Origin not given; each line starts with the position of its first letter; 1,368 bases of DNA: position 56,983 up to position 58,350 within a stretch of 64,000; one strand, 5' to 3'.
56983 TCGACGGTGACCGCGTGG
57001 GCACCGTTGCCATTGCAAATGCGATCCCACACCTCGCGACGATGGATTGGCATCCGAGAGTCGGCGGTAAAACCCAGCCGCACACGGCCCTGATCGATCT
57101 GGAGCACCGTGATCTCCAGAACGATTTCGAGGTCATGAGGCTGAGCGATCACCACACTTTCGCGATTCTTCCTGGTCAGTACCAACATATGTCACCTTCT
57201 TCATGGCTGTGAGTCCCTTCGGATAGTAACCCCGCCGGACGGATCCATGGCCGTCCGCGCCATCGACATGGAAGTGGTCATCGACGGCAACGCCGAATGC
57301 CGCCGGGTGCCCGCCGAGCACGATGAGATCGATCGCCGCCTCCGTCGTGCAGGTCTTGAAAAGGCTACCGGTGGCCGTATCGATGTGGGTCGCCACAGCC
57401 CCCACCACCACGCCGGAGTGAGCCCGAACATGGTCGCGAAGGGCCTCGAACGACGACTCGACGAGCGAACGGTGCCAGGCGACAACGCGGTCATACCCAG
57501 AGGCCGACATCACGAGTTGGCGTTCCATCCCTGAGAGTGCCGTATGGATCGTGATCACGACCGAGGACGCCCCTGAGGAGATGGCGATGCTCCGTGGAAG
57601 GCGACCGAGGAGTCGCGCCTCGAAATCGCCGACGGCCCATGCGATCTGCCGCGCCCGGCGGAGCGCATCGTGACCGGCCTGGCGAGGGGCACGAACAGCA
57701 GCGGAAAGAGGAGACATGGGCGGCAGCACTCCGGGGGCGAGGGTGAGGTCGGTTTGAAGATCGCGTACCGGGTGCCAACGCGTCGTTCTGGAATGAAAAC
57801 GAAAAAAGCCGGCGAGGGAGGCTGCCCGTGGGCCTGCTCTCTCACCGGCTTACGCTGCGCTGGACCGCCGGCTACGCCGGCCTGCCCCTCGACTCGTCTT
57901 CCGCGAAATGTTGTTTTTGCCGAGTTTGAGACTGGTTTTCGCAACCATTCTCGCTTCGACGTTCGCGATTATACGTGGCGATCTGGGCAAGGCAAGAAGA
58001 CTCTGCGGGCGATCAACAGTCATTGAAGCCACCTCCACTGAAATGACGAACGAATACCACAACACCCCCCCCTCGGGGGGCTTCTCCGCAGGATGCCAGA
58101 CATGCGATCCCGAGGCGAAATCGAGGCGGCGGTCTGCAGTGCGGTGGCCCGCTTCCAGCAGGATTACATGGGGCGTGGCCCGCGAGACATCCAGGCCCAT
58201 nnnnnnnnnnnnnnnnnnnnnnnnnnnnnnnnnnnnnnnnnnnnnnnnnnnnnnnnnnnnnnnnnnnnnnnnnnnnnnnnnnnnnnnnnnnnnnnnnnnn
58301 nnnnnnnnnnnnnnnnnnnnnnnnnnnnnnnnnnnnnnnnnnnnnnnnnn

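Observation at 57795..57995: Perfect -10 promoter, 32-codon basic sORF and strong terminator directly upstream of the csrA operon: a leader-peptide attenuator or small RNA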

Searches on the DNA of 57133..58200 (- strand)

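Call 4: search_rna_families(source=window, start=57600, end=58200, threshold=evalue, max_evalue=10, show_alignments=3)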
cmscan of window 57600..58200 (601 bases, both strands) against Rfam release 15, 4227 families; matches with E-value up to 10: 3.
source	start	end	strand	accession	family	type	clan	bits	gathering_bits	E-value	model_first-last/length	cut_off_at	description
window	57805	57852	-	RF03560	mir-3926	Gene; miRNA;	-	15.4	82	8.1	1-63/63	no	mir-3926 microRNA precursor family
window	57643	57702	-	RF03254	mir-9460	Gene; miRNA;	-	14.3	85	5.5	1-68/68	no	mir-9460 microRNA precursor family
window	57606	57675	+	RF04316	mgtE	Cis-reg;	-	10.9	200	2.1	69-140/306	no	mgtE ncRNA motif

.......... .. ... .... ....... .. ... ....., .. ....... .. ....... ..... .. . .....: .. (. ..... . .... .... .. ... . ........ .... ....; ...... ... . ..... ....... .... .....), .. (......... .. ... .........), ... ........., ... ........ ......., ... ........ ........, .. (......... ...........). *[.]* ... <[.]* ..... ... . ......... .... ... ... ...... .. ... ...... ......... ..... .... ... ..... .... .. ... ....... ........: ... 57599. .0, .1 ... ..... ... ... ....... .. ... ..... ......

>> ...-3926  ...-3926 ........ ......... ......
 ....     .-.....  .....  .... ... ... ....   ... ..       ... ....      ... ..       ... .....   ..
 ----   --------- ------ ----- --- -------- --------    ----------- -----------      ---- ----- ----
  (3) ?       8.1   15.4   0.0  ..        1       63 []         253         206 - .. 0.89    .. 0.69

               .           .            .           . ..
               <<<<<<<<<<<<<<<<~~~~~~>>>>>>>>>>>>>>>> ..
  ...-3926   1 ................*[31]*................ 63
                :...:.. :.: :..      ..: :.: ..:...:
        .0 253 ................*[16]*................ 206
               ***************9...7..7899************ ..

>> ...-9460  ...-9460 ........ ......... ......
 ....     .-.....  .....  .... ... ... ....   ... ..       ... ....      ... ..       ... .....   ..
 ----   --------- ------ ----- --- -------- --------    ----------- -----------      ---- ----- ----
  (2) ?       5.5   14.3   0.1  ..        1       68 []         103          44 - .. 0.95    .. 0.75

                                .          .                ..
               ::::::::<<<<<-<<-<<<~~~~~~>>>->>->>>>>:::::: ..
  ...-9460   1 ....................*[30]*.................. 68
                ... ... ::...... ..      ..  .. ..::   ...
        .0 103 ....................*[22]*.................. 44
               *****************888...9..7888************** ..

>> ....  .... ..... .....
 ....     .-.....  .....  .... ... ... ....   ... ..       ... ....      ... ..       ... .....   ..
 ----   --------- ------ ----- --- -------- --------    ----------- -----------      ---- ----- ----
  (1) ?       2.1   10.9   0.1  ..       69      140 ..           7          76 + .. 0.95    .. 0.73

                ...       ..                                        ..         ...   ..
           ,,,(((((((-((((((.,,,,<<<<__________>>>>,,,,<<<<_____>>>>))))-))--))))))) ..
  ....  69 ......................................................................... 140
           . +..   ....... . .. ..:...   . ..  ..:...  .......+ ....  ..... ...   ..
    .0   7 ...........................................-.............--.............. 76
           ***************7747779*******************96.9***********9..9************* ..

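Call 32: search_rna_families(sources=[L047, L043, L025, L020, L028, L031, L052, L054, L017, L021, L045, L036, L044, L023, L019, L032], threshold=gathering)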
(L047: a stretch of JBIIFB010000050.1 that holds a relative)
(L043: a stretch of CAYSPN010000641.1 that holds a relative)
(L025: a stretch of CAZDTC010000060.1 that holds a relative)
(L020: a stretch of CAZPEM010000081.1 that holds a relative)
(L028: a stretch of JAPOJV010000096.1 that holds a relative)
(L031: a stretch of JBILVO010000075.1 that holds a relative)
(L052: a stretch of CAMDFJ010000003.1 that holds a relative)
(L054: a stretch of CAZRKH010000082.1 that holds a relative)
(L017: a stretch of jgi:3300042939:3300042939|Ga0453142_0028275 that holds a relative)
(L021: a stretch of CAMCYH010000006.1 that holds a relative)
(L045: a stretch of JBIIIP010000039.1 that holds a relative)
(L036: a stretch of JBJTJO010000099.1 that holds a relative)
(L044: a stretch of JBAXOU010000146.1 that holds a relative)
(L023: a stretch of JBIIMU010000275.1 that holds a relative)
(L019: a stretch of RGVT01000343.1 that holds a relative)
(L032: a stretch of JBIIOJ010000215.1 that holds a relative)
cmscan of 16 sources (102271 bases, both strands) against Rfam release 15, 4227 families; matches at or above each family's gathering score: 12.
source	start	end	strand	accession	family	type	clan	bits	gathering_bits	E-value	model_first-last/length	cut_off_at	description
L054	1400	1470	-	RF00005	tRNA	Gene; tRNA;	CL00001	75.4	29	1.6e-14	1-71/71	no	tRNA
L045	1453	1523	-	RF00005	tRNA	Gene; tRNA;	CL00001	75.4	29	1.6e-14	1-71/71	no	tRNA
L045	1318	1390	-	RF00005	tRNA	Gene; tRNA;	CL00001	74.9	29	2.3e-14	1-71/71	no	tRNA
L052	6778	6850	+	RF00005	tRNA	Gene; tRNA;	CL00001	74.6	29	2.7e-14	1-71/71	no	tRNA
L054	1181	1253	-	RF00005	tRNA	Gene; tRNA;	CL00001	74.6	29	2.7e-14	1-71/71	no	tRNA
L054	1819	1891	-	RF00005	tRNA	Gene; tRNA;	CL00001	74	29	4e-14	1-71/71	no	tRNA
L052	6537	6607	+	RF00005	tRNA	Gene; tRNA;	CL00001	73.8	29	4.4e-14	1-71/71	no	tRNA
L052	6169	6241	+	RF00005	tRNA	Gene; tRNA;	CL00001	73.6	29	5e-14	1-71/71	no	tRNA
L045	1819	1891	-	RF00005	tRNA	Gene; tRNA;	CL00001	73.6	29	5e-14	1-71/71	no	tRNA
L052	6387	6468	+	RF00005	tRNA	Gene; tRNA;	CL00001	58.9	29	5.6e-10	1-71/71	no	tRNA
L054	1538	1620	-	RF00005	tRNA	Gene; tRNA;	CL00001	58.8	29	6.1e-10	1-71/71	no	tRNA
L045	1542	1624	-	RF00005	tRNA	Gene; tRNA;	CL00001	58.8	29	6.1e-10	1-71/71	no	tRNA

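Call 65: build_rna_model(alignment_id=A1, structure=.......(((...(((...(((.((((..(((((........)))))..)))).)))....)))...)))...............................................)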
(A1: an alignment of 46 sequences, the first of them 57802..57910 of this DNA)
Model R1 built from alignment A1 (46 sequences, 117 columns); structure: as given.
model positions 111; base pairs 18; branch points 0; effective number of sequences 1.38; information 0.59 bits per position. Calibrated on 0.2 Mb of random sequence (short: E-values are rough).
structure used (alignment columns):
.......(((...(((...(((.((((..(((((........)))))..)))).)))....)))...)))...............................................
